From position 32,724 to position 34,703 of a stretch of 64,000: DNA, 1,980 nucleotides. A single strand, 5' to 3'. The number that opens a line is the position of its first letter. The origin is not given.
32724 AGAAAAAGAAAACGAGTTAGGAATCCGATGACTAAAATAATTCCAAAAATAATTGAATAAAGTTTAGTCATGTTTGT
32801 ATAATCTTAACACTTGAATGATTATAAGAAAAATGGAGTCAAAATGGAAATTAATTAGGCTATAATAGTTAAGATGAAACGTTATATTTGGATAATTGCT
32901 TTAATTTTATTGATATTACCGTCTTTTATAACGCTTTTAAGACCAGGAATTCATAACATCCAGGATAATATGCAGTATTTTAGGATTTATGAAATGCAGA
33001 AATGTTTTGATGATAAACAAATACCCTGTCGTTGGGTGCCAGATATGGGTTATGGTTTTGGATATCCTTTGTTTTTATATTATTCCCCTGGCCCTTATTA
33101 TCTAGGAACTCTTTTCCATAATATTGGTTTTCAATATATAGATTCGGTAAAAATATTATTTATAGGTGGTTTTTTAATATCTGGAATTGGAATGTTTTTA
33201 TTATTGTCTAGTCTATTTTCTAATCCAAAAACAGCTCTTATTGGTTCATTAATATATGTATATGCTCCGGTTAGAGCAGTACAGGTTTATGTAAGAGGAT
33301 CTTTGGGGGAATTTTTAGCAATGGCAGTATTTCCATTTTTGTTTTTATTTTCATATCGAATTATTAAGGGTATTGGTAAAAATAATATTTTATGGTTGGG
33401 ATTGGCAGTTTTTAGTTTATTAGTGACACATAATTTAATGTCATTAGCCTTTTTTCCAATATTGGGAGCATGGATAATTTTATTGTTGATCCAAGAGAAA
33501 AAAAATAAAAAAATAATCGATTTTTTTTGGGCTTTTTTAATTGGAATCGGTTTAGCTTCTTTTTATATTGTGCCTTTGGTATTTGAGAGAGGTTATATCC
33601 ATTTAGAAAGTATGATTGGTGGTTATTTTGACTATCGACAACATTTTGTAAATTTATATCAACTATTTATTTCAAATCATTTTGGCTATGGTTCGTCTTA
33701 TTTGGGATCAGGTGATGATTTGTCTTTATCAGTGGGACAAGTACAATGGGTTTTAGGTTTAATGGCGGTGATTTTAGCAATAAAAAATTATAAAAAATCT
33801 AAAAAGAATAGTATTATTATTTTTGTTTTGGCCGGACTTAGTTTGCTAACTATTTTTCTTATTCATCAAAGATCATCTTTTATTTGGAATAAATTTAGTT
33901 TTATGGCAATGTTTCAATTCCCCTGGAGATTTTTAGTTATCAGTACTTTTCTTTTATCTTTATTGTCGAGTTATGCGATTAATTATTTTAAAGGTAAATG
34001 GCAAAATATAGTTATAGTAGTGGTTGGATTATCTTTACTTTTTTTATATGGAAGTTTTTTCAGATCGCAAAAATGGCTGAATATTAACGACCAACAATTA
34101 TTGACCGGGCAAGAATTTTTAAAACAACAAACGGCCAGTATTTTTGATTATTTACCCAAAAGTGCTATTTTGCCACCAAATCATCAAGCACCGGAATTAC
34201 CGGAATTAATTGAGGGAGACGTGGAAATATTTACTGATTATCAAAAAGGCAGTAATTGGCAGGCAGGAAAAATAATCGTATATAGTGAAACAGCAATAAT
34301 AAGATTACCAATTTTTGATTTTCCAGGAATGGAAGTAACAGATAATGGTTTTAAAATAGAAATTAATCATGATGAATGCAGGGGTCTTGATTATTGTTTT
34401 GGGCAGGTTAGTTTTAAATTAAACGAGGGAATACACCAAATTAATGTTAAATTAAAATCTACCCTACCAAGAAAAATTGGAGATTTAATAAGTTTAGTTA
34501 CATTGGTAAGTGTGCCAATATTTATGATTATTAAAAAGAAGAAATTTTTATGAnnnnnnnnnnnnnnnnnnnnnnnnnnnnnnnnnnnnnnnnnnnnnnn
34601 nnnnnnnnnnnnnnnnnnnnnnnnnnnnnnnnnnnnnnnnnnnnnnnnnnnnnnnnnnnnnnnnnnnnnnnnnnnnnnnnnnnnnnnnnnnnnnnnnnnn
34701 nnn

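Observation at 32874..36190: Three-member family of large DD-motif polytopic membrane proteins (third copy at 55728-57467)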

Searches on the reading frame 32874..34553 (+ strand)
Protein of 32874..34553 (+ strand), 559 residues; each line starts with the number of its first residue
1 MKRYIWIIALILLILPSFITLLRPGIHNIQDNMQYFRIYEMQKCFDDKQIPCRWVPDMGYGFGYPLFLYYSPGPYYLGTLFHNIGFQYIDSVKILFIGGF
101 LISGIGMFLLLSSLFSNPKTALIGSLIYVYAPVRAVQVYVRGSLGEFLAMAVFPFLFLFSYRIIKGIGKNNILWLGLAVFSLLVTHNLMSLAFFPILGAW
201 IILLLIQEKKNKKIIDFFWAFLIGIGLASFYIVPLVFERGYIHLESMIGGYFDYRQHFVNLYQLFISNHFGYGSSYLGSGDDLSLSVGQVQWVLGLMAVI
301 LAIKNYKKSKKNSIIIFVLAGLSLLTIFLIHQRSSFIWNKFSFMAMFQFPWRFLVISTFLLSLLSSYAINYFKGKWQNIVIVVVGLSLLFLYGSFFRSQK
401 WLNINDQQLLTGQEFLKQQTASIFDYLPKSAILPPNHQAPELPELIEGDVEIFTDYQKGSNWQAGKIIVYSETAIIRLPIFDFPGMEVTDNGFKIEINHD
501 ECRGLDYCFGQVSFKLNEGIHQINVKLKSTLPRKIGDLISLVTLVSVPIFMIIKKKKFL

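Call 3: search_protein_families(library=pfam, proteins=[window:32874-34553:+], max_evalue=1)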
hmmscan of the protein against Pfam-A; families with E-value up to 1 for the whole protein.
window:32874-34553:+ (559 aa): 1 family
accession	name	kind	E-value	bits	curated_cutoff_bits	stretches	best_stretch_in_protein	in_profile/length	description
PF10131.15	PTPS_related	-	0.0023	16.9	26.4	1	67-371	1-282/621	6-pyruvoyl-tetrahydropterin synthase related domain; membrane protein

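Call 4: search_protein_families(library=ncbifam, proteins=[window:32874-34553:+], max_evalue=1)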
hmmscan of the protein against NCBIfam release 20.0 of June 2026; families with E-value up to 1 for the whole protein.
window:32874-34553:+ (559 aa): 0 families

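Call 9: find_homologous_proteins(query=window:32874-34553:+, max_evalue=0.001)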
Query window:32874-34553:+ (559 aa): 1083 proteins with E <= 0.001 among 8000 candidates; the best 120 are listed.
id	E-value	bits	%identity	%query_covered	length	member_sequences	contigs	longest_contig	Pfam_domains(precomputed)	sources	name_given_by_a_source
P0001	0.0e+0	1249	100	100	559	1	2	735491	-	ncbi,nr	ncbi:MAG: hypothetical protein PHE32_02530 [Candidatus Shapirobacteria bacterium]|nr:hypothetical pr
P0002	0.0e+0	1091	85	100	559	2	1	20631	-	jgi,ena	-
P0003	0.0e+0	1060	82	100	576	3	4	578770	PF10131.16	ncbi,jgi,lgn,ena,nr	ncbi:MAG TPA: hypothetical protein PK257_01115 [Candidatus Woesebacteria bacterium]|nr:hypothetical 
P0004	6.3e-282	954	74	100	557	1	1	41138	-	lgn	-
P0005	1.7e-276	937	74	96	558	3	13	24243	PF10131.16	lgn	-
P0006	4.9e-260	882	70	96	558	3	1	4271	PF10131.16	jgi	-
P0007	5.1e-257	872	68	99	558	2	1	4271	-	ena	-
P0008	1.1e-246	838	67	99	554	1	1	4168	PF10131.16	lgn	-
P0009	2.7e-242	824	65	100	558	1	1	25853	-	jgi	jgi:hypothetical protein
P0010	3.1e-240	817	62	99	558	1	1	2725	PF10131.16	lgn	-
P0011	1.3e-239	815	63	99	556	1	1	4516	-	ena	-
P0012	2.8e-231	787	62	100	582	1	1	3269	-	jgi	jgi:hypothetical protein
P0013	9.8e-228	776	62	100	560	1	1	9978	-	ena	-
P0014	1.1e-216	739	60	100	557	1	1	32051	-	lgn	-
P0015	9.7e-216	736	59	100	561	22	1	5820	-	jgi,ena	-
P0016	8.2e-215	733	60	99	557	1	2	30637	PF10131.16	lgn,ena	-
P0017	1.4e-207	709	57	97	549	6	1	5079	PF10131.16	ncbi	-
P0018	5.6e-205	700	56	99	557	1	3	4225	PF10131.16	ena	-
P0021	3.1e-175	602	51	98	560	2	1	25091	PF10131.16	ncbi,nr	ncbi:hypothetical protein HYU94_00475 [Candidatus Daviesbacteria bacterium]|nr:hypothetical protein 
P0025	7.3e-173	594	50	97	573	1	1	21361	PF10131.16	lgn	-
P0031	4.1e-171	589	49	100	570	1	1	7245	PF10131.16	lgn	-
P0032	4.6e-171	588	50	97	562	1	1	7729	PF10131.16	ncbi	-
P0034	9.4e-171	587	51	96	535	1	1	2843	PF10131.16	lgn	-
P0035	9.8e-171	587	50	96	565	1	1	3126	PF10131.16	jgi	jgi:hypothetical protein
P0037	3.0e-170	586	50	94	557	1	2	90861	PF10131.16,PF09586.17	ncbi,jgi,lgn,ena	-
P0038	3.0e-170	586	48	97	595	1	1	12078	PF10131.16,PF09586.17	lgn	-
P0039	4.4e-170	585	48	99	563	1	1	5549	PF10131.16,PF09586.17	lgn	-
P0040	5.6e-170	585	50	96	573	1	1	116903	PF10131.16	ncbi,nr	ncbi:hypothetical protein HY025_00105 [Candidatus Daviesbacteria bacterium]|nr:hypothetical protein 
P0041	1.5e-169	583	49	97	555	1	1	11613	PF10131.16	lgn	-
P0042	1.6e-169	583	50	100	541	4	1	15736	PF10131.16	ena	-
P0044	2.7e-169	583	50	95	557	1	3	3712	PF10131.16,PF09586.17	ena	-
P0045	3.0e-169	582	48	100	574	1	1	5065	PF10131.16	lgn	-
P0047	9.4e-169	581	49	98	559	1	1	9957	PF10131.16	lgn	-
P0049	1.9e-168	580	48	99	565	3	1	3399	PF10131.16,PF09586.17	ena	-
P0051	6.0e-168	578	49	99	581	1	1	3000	PF10131.16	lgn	-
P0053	1.1e-167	577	48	98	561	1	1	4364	PF09586.17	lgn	-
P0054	1.1e-167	577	49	99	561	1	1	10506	PF10131.16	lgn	-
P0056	1.9e-167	577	50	98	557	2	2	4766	PF10131.16,PF13231.13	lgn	-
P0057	2.1e-167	576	48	99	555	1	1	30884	PF10131.16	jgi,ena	-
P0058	2.3e-167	576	50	95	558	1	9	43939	PF10131.16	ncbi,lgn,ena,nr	ncbi:hypothetical protein A3C32_02275 [Candidatus Daviesbacteria bacterium RIFCSPHIGHO2_02_FULL_41_1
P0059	2.4e-167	576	50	95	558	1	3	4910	PF10131.16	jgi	-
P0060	2.5e-167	576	50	94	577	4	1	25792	PF10131.16,PF09586.17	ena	-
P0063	3.6e-167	576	50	95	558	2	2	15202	PF10131.16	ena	-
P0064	3.9e-167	576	48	99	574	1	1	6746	PF09586.17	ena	-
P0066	5.9e-167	575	50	95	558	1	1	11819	PF10131.16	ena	-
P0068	1.6e-166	573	49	98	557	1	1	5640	PF10131.16,PF13231.13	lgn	-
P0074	7.9e-166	571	48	99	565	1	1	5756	PF09586.17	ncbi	-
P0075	8.4e-166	571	50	98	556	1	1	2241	PF10131.16,PF09586.17,PF13231.13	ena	-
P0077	1.1e-165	571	48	99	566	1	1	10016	PF10131.16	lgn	-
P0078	1.2e-165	571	49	97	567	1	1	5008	PF10131.16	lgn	-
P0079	1.3e-165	570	49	98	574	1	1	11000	PF10131.16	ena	-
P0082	1.6e-165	570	50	98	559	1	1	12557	PF10131.16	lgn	-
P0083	2.1e-165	570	48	99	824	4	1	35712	PF10111.15,PF13641.13,PF00535.33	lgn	-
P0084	2.7e-165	569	50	98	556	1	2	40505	PF10131.16,PF09586.17,PF13231.13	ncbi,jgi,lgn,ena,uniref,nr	ncbi:hypothetical protein A3C59_01205 [Candidatus Daviesbacteria bacterium RIFCSPHIGHO2_02_FULL_36_1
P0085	3.1e-165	569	49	98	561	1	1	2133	PF10131.16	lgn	-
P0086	3.3e-165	569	49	97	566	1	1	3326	PF10131.16,PF09586.17,PF13231.13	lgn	-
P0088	5.0e-165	569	49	98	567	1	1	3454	PF10131.16,PF09586.17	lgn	-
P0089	5.4e-165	568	48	98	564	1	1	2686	PF10131.16,PF09586.17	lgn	-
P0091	6.2e-165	568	48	98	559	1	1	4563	PF10131.16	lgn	-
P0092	7.6e-165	568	49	98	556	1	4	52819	PF10131.16,PF09586.17,PF13231.13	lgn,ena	-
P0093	8.7e-165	568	49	98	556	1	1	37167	PF10131.16,PF09586.17,PF13231.13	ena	-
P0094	1.0e-164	567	49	97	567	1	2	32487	PF10131.16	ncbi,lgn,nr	ncbi:MAG: hypothetical protein M1142_06800 [Patescibacteria group bacterium]|nr:hypothetical protein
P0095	1.2e-164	567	48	95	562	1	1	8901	PF10131.16,PF09586.17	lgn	-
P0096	1.4e-164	567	49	98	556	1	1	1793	PF10131.16,PF09586.17,PF13231.13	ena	-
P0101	2.6e-164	566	47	97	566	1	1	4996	PF10131.16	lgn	-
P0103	4.0e-164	566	49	98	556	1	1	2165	PF10131.16,PF09586.17,PF13231.13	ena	-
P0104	4.8e-164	565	48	99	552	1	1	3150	PF10131.16,PF09586.17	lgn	-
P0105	5.6e-164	565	47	99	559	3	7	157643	PF10131.16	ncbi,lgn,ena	ncbi:MAG: 6-pyruvoyl-tetrahydropterin synthase-related protein [Patescibacteria group bacterium]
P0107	5.8e-164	565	48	97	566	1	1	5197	PF10131.16,PF13231.13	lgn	-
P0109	8.2e-164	565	49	98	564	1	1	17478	PF10131.16,PF13231.13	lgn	-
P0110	9.2e-164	564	50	96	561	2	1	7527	PF10131.16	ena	-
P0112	9.9e-164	564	50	97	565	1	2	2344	PF10131.16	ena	-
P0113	1.1e-163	564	49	96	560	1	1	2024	PF09586.17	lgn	-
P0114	1.8e-163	563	46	98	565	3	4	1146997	PF10131.16,PF09586.17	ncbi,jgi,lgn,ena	jgi:hypothetical protein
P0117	2.5e-163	563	48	100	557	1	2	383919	PF10131.16,PF13231.13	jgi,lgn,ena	jgi:uncharacterized membrane protein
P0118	2.6e-163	563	48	96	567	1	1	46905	PF10131.16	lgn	-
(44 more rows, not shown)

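Call 21: search_protein_representatives(alignment_id=A1)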
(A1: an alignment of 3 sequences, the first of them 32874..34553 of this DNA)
Query: 3 sequences, 559 profile positions. Proteins with E-value up to 0.001 (for the whole library): 16541; up to 1e-10: 12119; up to 1e-30: 5114. The best 150 are listed.
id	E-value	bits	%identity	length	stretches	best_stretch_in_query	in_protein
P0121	3.3e-268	907.3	-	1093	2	3-555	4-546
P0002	2.1e-251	851.8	-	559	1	4-557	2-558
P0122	9.3e-188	641.7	-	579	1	3-553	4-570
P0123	6.6e-184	629.0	-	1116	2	10-551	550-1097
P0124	3.4e-173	593.6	-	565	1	2-552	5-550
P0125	6.7e-173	592.7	-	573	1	4-555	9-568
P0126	4.3e-167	573.5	-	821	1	7-552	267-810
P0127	4.0e-161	553.8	-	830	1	4-556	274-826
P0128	4.1e-160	550.4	-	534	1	31-555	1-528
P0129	3.9e-159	547.2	-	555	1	9-544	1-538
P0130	2.3e-158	544.7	-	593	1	8-555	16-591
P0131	3.3e-158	544.1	-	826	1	9-547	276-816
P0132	5.8e-157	540.0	-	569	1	5-555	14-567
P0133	2.9e-156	537.7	-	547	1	7-552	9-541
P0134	6.4e-156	536.6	-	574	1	3-550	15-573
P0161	3.7e-133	461.5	-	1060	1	5-553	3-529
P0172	1.4e-129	449.6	-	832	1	6-555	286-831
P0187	1.6e-125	436.3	-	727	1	7-551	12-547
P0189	3.4e-125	435.2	-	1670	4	7-548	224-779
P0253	1.2e-110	387.1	-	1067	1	2-554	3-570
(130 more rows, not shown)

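Call 22: search_protein_families(library=pfam, proteins=[P0083, P0126, P0127, P0172, P0161, P0253, P0187, P0189], max_evalue=0.001)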
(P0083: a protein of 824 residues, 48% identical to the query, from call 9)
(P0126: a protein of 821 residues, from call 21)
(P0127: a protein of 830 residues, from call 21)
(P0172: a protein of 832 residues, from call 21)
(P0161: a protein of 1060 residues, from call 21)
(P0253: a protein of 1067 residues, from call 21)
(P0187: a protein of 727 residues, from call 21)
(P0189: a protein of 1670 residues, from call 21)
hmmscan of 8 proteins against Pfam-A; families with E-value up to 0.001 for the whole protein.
P0083 (824 aa): 4 families
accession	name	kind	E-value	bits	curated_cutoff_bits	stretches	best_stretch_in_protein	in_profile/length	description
PF00535.33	Glycos_transf_2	-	7e-30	104.6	23.3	1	5-123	1-118/168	Glycosyl transferase family 2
PF13641.12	Glyco_tranf_2_3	-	9.2e-21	75.3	27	1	4-241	3-227/230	Glycosyltransferase like family 2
PF10111.15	Glyco_tranf_2_2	-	5.7e-07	29.7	27.3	1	6-116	2-119/276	Glycosyltransferase like family 2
PF13712.12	Glyco_tranf_2_5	-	3.6e-05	24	27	1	63-244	33-205/210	Glycosyltransferase like family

P0126 (821 aa): 4 families
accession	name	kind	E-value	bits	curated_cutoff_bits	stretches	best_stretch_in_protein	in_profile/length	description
PF00535.33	Glycos_transf_2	-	2.1e-25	90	23.3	1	4-133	1-129/168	Glycosyl transferase family 2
PF13641.12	Glyco_tranf_2_3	-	9.2e-16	59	27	1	3-234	3-227/230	Glycosyltransferase like family 2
PF10111.15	Glyco_tranf_2_2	-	4.2e-06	26.9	27.3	1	31-198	29-196/276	Glycosyltransferase like family 2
PF10131.15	PTPS_related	-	8.5e-06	24.9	26.4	1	329-653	1-308/621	6-pyruvoyl-tetrahydropterin synthase related domain; membrane protein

P0127 (830 aa): 4 families
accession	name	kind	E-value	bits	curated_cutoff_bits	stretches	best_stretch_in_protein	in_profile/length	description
PF00535.33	Glycos_transf_2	-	1.1e-25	91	23.3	1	6-121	1-117/168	Glycosyl transferase family 2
PF13641.12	Glyco_tranf_2_3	-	9.7e-14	52.4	27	1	5-225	3-216/230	Glycosyltransferase like family 2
PF10111.15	Glyco_tranf_2_2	-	1.7e-06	28.2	27.3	1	32-208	28-204/276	Glycosyltransferase like family 2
PF10131.15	PTPS_related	-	1.8e-05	23.8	26.4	1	339-672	1-310/621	6-pyruvoyl-tetrahydropterin synthase related domain; membrane protein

P0172 (832 aa): 5 families
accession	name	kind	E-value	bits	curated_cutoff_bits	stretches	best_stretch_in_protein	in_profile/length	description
PF00535.33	Glycos_transf_2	-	3.4e-26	92.6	23.3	1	5-178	1-167/168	Glycosyl transferase family 2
PF13641.12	Glyco_tranf_2_3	-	7.6e-16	59.3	27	1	2-218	1-214/230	Glycosyltransferase like family 2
PF10111.15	Glyco_tranf_2_2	-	2e-11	44.3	27.3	1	6-204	2-205/276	Glycosyltransferase like family 2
PF13632.12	Glyco_trans_2_3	-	5.4e-05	23.5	27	1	83-220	4-127/198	Glycosyl transferase family group 2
PF02709.20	Glyco_transf_7C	-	0.00018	21.5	23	1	159-210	15-67/78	N-terminal domain of galactosyltransferase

P0161 (1060 aa): 2 families
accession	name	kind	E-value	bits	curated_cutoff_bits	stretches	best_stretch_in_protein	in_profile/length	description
PF10131.15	PTPS_related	-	4.3e-08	32.5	26.4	1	65-371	1-300/621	6-pyruvoyl-tetrahydropterin synthase related domain; membrane protein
PF13231.12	PMT_2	-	0.00018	22.2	26.1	1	599-731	8-142/160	Dolichyl-phosphate-mannose-protein mannosyltransferase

P0253 (1067 aa): 2 families
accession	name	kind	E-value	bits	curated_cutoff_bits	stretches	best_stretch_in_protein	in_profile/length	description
PF10131.15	PTPS_related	-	8.6e-07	28.2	26.4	1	71-417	1-317/621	6-pyruvoyl-tetrahydropterin synthase related domain; membrane protein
PF20176.3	DUF6541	-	0.00023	20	29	1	98-232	185-327/646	Family of unknown function (DUF6541)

P0187 (727 aa): 4 families
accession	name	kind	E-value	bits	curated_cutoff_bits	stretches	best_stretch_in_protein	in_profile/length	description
PF02366.24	PMT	-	8.3e-12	45.6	22.7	1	558-710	2-157/245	Dolichyl-phosphate-mannose-protein mannosyltransferase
PF10131.15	PTPS_related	-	1.2e-08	34.3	26.4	1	74-392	1-301/621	6-pyruvoyl-tetrahydropterin synthase related domain; membrane protein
PF13231.12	PMT_2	-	6.4e-08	33.4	26.1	1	621-725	7-112/160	Dolichyl-phosphate-mannose-protein mannosyltransferase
PF09586.16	YfhO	-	0.00028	19.9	28.5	1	455-521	756-822/835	Bacterial membrane protein YfhO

P0189 (1670 aa): 2 families
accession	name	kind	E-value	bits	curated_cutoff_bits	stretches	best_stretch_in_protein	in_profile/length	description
PF11303.13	DUF3105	-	3.1e-16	60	25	2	1512-1560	9-59/130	Protein of unknown function (DUF3105)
PF10131.15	PTPS_related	-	3e-12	46.3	26.4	2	892-1260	8-301/621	6-pyruvoyl-tetrahydropterin synthase related domain; membrane protein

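Call 26: search_solved_structures(query=A2, max_evalue=10, show_alignments=3)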
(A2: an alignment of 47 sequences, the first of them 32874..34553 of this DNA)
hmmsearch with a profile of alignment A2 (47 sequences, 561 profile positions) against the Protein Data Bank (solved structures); distinct sequences matched with E-value up to 10: 1.
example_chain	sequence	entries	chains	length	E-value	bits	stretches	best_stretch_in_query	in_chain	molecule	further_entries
7zee_A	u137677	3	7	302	0.56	11.9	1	403-478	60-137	7-methylguanosine phosphate-specific 5'-nucleotidase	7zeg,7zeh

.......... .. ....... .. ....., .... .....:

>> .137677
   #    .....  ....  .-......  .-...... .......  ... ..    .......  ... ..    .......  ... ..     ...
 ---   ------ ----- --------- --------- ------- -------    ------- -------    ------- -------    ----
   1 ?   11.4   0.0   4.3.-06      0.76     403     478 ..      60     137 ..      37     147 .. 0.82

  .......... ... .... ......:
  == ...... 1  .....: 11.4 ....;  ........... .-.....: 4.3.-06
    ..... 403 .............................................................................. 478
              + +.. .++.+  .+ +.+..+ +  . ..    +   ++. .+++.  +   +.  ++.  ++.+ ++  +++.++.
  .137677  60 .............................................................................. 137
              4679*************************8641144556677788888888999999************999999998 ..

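Call 27: predict_structure(alignment_id=A2)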
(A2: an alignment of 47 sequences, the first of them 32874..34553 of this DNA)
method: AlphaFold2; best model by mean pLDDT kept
length: 559 residues; sequences in the alignment: 47
mean_pLDDT: 91.4   pTM: 0.91
mean pLDDT of the five models: 91.4, 90.2, 90.0, 88.9, 88.8
residues with pLDDT >= 90: 421; 70-90: 114; 50-70: 16; < 50: 8
segments of 3 or more residues with pLDDT < 50: 273-276, 556-559
pLDDT, mean of each block of 10 residues (from residue 1): 89 96 89 92 94 92 91 97 97 98 98 95 98 91 93 98 93 96 96 97 97 96 97 94 81 83 78 50 78 97 96 98 96 92 88 94 98 95 96 88 93 90 84 90 94 88 94 95 93 93 88 96 94 97 89 57
secondary structure, 60 per line:
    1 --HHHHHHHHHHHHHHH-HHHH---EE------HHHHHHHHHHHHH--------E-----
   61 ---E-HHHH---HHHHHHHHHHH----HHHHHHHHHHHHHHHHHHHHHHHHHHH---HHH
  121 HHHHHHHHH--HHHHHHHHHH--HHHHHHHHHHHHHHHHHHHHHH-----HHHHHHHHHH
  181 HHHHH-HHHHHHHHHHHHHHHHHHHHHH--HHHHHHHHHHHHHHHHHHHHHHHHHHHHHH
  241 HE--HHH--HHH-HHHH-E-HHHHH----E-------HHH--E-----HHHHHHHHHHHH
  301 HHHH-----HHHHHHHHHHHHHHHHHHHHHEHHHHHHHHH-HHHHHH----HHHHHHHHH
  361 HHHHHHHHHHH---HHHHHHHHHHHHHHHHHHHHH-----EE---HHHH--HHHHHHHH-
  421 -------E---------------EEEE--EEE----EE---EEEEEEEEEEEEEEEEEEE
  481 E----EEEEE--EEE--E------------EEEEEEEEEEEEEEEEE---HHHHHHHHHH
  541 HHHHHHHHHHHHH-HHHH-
elements in order: H3-17 H19-22 H34-46 H66-69 H73-83 H88-114 H118-129 H132-141 H144-165 H171-185 H187-208 H211-241 H254-257 H261-265 H289-304 H310-330 H332-340 H342-347 H352-371 H375-395 H406-409 H412-419 E444-447 E450-452 E462-481 E486-490 E493-495 E511-527 H531-553 H555-558
